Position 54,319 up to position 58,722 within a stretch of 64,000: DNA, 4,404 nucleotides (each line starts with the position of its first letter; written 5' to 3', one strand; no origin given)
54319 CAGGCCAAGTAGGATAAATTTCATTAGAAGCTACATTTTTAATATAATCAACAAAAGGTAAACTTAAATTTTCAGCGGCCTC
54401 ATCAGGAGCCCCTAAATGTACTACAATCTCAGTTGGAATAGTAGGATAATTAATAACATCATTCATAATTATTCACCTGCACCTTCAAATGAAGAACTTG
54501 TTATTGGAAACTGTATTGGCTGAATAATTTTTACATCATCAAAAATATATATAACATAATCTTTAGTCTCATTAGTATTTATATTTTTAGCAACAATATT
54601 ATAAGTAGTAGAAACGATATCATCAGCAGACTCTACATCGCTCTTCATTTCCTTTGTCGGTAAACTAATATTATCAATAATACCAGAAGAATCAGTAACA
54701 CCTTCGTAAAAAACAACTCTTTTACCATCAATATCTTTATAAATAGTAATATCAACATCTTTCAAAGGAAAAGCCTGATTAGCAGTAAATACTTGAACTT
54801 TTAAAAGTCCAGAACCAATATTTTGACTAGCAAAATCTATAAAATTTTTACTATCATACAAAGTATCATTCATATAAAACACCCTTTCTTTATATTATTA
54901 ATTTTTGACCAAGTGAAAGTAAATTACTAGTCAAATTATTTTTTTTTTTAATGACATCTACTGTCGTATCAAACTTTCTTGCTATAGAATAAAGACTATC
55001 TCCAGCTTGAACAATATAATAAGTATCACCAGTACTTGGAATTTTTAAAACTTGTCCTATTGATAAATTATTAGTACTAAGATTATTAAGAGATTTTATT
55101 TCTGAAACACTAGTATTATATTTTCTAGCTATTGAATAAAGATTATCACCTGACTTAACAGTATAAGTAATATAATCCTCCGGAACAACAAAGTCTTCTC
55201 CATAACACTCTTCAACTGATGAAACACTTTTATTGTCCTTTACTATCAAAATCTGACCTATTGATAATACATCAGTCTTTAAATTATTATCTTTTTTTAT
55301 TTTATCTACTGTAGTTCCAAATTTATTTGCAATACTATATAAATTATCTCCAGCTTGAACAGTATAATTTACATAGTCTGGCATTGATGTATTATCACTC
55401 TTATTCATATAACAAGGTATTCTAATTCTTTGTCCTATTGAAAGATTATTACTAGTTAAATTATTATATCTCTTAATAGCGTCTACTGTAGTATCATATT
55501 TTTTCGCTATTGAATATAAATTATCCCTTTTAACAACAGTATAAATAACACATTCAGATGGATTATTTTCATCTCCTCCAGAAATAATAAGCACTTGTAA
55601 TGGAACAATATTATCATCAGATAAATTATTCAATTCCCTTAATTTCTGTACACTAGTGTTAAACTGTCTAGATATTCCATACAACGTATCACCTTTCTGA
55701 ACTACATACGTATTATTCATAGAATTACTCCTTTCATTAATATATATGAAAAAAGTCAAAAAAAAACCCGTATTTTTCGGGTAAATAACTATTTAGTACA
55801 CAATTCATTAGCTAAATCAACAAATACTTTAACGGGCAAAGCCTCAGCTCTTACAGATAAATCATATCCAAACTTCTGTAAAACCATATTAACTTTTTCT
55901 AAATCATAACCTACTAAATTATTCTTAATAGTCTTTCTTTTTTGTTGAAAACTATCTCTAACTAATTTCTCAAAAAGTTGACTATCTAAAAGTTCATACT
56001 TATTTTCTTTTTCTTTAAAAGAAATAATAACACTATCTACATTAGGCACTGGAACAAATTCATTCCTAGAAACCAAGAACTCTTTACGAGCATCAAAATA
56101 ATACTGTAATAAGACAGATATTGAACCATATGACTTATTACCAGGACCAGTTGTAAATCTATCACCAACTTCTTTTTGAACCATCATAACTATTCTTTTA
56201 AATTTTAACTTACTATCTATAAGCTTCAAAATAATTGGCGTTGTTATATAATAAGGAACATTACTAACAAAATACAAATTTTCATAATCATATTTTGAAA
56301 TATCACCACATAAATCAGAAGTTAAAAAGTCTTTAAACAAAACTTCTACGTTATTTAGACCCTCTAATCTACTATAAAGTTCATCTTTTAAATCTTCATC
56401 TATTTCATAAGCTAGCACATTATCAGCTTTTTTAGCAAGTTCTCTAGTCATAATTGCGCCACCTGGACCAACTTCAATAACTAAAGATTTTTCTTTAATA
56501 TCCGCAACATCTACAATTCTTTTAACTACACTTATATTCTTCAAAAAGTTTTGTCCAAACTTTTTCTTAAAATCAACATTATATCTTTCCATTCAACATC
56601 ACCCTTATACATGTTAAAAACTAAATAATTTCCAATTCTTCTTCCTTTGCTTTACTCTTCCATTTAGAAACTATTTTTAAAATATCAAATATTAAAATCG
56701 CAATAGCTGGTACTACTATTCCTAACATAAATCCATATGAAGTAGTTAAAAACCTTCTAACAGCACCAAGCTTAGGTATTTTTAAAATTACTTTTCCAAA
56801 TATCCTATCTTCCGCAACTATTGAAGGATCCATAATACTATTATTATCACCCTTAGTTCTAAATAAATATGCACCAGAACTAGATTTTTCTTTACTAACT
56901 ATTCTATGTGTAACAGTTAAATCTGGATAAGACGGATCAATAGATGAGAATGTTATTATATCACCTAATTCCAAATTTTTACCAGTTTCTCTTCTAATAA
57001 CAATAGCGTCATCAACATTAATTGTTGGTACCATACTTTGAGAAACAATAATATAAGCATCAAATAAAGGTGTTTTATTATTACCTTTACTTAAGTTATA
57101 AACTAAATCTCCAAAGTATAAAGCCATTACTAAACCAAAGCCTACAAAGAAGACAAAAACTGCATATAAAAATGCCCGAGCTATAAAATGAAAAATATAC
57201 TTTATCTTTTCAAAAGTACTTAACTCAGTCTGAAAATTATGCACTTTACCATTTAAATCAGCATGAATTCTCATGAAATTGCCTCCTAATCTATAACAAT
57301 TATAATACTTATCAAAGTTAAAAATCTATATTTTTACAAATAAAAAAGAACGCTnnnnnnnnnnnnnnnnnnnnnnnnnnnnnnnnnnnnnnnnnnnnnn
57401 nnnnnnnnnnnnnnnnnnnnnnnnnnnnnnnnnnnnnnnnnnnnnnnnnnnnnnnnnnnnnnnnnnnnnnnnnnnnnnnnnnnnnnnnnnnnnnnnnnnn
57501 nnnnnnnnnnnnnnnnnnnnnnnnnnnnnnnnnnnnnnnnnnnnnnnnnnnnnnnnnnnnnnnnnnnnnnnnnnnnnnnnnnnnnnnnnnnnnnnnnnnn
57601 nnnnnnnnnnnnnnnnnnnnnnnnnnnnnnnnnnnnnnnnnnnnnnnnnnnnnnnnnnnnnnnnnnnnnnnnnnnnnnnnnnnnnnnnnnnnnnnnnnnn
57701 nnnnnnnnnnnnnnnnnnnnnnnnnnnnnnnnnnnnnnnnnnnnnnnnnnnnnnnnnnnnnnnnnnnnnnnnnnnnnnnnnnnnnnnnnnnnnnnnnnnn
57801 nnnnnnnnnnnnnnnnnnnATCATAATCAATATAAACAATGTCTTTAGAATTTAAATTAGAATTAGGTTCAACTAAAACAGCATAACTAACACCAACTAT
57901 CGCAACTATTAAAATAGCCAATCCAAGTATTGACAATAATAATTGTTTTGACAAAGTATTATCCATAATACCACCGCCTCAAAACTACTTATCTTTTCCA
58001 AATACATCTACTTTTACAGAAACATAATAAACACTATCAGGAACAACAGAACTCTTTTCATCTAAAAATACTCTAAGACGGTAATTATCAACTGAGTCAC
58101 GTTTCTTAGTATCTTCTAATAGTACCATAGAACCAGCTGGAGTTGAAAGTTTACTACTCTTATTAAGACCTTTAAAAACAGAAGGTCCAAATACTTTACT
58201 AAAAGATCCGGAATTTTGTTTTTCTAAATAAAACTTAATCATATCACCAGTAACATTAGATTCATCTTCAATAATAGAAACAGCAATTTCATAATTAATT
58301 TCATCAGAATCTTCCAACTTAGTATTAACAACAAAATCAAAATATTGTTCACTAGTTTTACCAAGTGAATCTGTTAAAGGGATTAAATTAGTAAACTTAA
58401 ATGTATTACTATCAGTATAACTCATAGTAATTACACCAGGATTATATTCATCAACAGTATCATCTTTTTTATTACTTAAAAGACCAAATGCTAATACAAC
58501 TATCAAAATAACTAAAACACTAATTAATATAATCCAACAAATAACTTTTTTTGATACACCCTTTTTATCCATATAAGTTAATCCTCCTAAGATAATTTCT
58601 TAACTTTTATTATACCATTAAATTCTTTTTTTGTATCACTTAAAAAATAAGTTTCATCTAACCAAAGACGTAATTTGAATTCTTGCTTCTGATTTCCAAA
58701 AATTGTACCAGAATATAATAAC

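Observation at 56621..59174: SipW-type signal peptidase preceded by three divergent paralogous anchored proteins: candidate TasA/TapA-like fibre or spore-surface module inside the tatD-rsmA operon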

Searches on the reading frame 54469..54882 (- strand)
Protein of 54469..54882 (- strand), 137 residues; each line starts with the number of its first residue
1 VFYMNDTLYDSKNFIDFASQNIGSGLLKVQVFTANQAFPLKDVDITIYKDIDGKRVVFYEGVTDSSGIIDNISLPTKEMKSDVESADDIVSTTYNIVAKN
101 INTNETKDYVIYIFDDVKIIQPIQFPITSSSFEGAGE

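Call 3: search_protein_families(library=pfam, proteins=[window:54469-54882:-], max_evalue=1)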
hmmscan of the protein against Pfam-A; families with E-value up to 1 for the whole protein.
window:54469-54882:- (137 aa): 1 family
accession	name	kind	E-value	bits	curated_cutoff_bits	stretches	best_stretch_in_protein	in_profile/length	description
PF11974.14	bMG3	-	0.049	14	34.9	1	25-70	13-55/103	Bacterial alpha-2-macroglobulin MG3 domain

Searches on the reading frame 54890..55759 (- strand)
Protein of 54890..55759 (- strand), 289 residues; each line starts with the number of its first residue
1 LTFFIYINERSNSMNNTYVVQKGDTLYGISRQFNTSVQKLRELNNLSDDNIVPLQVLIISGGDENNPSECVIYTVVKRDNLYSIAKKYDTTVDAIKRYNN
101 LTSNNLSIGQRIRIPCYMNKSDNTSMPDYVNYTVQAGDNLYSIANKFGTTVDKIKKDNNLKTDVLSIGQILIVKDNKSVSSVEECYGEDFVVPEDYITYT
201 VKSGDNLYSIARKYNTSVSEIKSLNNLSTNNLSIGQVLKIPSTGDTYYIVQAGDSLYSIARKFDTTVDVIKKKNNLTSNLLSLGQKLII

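Call 3: search_protein_families(library=pfam, proteins=[window:54890-55759:-], max_evalue=1)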
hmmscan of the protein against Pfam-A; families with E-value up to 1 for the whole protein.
window:54890-55759:- (289 aa): 16 families
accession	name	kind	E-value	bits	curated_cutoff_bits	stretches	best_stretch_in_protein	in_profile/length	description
PF01476.26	LysM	-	3.3e-81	267.4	20.9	5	199-241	1-43/43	LysM domain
PF23473.1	LysM3_LYK4_5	-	1.4e-28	99.2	29.3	5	17-59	4-46/48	LYK4/5 LysM3 domain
PF23462.1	LysM3_NFP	-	4.6e-20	72.3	28.1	4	17-58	4-46/48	NFP LysM3 domain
PF23472.1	LysM2_CERK1_LYK3_4_5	-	5e-18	65.2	27.4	4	73-115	8-54/56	LYK3/4/5 LysM2 domain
PF23446.1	LysM1_NFP_LYK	-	7.1e-18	65.7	36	3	196-241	5-54/60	NFP/LYK LysM1 domain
PF23577.1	LysM_RLK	-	4.5e-14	52.6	27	2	75-100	5-30/44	LysM domain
PF23457.1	LysM2_NFP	-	5.1e-09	36.5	36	1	197-241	6-54/56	NFP LysM2 domain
PF22310.2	NMB0315_dom_I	-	2.9e-05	24.8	27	0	130-173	4-52/83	NMB0315-like, domain I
PF04225.17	LysM_OapA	-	0.00015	22.3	22.3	1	198-229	4-35/85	Opacity-associated protein A LysM-like domain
PF08765.17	Mor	-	0.056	13.9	24.9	0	202-222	69-89/107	Mor transcription activator family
PF23834.1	DUF7204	-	0.082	13.8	27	0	79-102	10-33/50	Domain of unknown function (DUF7204)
PF18681.6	DUF5634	-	0.095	13.5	30.4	0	186-216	30-60/98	Family of unknown function (DUF5634)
PF01381.28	HTH_3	-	0.14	12.6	23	0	203-221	37-55/55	Helix-turn-helix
PF20066.5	Glyoxalase_8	-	0.17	12.4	23.7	1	211-272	44-108/143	Glyoxalase superfamily protein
PF25190.1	Tad5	-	0.25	11.9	27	0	180-228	34-82/123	Type I Thoeris inhibitor Tad5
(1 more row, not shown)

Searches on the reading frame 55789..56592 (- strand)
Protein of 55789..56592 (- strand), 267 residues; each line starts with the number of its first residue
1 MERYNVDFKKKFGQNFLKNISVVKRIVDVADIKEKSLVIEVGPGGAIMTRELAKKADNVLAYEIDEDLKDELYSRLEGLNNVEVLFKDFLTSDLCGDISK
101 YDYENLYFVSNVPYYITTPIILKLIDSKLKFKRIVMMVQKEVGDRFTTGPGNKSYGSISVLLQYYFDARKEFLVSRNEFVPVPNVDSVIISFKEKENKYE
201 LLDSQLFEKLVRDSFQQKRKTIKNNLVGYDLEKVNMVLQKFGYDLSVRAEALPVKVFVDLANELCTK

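Call 3: search_protein_families(library=pfam, proteins=[window:55789-56592:-], max_evalue=1)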
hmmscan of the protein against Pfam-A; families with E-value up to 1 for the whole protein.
window:55789-56592:- (267 aa): 4 families
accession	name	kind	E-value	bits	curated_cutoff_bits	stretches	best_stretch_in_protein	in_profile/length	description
PF00398.26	RrnaAD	-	4.3e-58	196.9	24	1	7-264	3-261/263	Ribosomal RNA adenine dimethylase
PF02760.21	HIN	-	0.037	14.2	22.7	0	4-58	44-99/168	HIN-200/IF120x domain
PF13489.12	Methyltransf_23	-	0.14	12.3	27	1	21-77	11-61/164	Methyltransferase domain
PF13649.12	Methyltransf_25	-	0.15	13.2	27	1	38-90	1-56/97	Methyltransferase domain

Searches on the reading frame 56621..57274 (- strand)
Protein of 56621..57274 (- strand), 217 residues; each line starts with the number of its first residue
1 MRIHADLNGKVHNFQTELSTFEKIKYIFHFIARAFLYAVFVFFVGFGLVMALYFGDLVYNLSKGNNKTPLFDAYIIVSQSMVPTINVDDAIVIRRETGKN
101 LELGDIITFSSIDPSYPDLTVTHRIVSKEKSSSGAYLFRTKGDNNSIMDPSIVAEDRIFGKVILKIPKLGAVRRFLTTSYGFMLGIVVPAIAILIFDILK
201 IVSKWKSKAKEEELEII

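Call 3: search_protein_families(library=pfam, proteins=[window:56621-57274:-], max_evalue=1)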
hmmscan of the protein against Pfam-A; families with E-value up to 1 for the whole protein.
window:56621-57274:- (217 aa): 2 families
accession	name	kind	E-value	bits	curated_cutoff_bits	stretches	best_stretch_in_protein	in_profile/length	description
PF10502.14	Peptidase_S26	-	0.012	16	22.9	1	70-113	22-67/168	Signal peptidase, peptidase S26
PF00717.28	Peptidase_S24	-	0.024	14.8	23.3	1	76-112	40-74/116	Peptidase S24-like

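Call 4: search_protein_families(library=ncbifam, proteins=[window:56621-57274:-], max_evalue=1)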
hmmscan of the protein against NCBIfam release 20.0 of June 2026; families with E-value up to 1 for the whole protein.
window:56621-57274:- (217 aa): 4 families
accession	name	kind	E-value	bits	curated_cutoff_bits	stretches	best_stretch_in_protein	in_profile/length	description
TIGR02228.1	sigpep_I_arch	equivalog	1.2e-23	83.8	51.85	1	40-196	6-153/158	signal peptidase I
NF046067.1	SigPepSipWBacil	equivalog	3.7e-18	65.8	190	1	60-208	27-172/189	signal peptidase I SipW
TIGR02227.1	sigpep_I_bact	equivalog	6.9e-05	22.8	47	1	68-113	17-64/162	signal peptidase I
TIGR02754.1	sod_Ni_protease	equivalog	0.024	15.1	63.25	1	78-131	5-58/90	nickel-type superoxide dismutase maturation protease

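Call 12: search_protein_families(library=phrogs, proteins=[window:56621-57274:-], max_evalue=1)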
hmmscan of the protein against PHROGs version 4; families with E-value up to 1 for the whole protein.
window:56621-57274:- (217 aa): 0 families

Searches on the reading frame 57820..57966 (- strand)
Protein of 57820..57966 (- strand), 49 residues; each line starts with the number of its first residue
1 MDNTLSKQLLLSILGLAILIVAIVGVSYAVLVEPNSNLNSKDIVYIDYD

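Call 66: search_protein_families(library=ncbifam, proteins=[window:57820-57966:-], max_evalue=10)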
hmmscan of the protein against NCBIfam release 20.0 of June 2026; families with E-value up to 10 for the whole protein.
seq(49 aa): 1 family
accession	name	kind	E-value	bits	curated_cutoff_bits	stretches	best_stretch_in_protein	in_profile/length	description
NF038058.1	adhes_P110_Nter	subfamily_domain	0.085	12.7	80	1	7-34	6-33/201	P110/LppT family adhesin N-terminal domain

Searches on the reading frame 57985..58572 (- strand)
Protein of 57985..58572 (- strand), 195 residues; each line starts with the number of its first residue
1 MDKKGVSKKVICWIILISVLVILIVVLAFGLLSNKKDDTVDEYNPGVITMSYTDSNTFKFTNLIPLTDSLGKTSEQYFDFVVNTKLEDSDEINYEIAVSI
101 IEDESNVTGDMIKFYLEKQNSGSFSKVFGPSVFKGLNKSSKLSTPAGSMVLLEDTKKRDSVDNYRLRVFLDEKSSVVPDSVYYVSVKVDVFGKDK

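Call 3: search_protein_families(library=pfam, proteins=[window:57985-58572:-], max_evalue=1)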
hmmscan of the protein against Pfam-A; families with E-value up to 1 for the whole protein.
window:57985-58572:- (195 aa): 3 families
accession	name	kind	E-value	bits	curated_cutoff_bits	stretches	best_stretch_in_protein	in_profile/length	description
PF12698.13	ABC2_membrane_3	-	0.036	13.6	31.6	1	8-93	1-59/347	ABC-2 family transporter protein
PF07790.16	Pilin_N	-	0.22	12.8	25.2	1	5-47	2-40/78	Archaeal Type IV pilin, N-terminal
PF14967.11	FAM70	-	0.22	11.3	27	1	13-48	24-61/323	FAM70 protein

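Call 4: search_protein_families(library=ncbifam, proteins=[window:57985-58572:-], max_evalue=1)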
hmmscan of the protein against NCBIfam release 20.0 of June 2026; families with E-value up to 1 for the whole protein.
window:57985-58572:- (195 aa): 0 families

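Call 12: search_protein_families(library=phrogs, proteins=[window:57985-58572:-], max_evalue=1)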
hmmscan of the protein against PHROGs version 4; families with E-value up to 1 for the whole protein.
window:57985-58572:- (195 aa): 1 family
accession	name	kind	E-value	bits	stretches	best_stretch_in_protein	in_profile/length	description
phrog_19349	-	unknown function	0.012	16.4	1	10-113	3-104/204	-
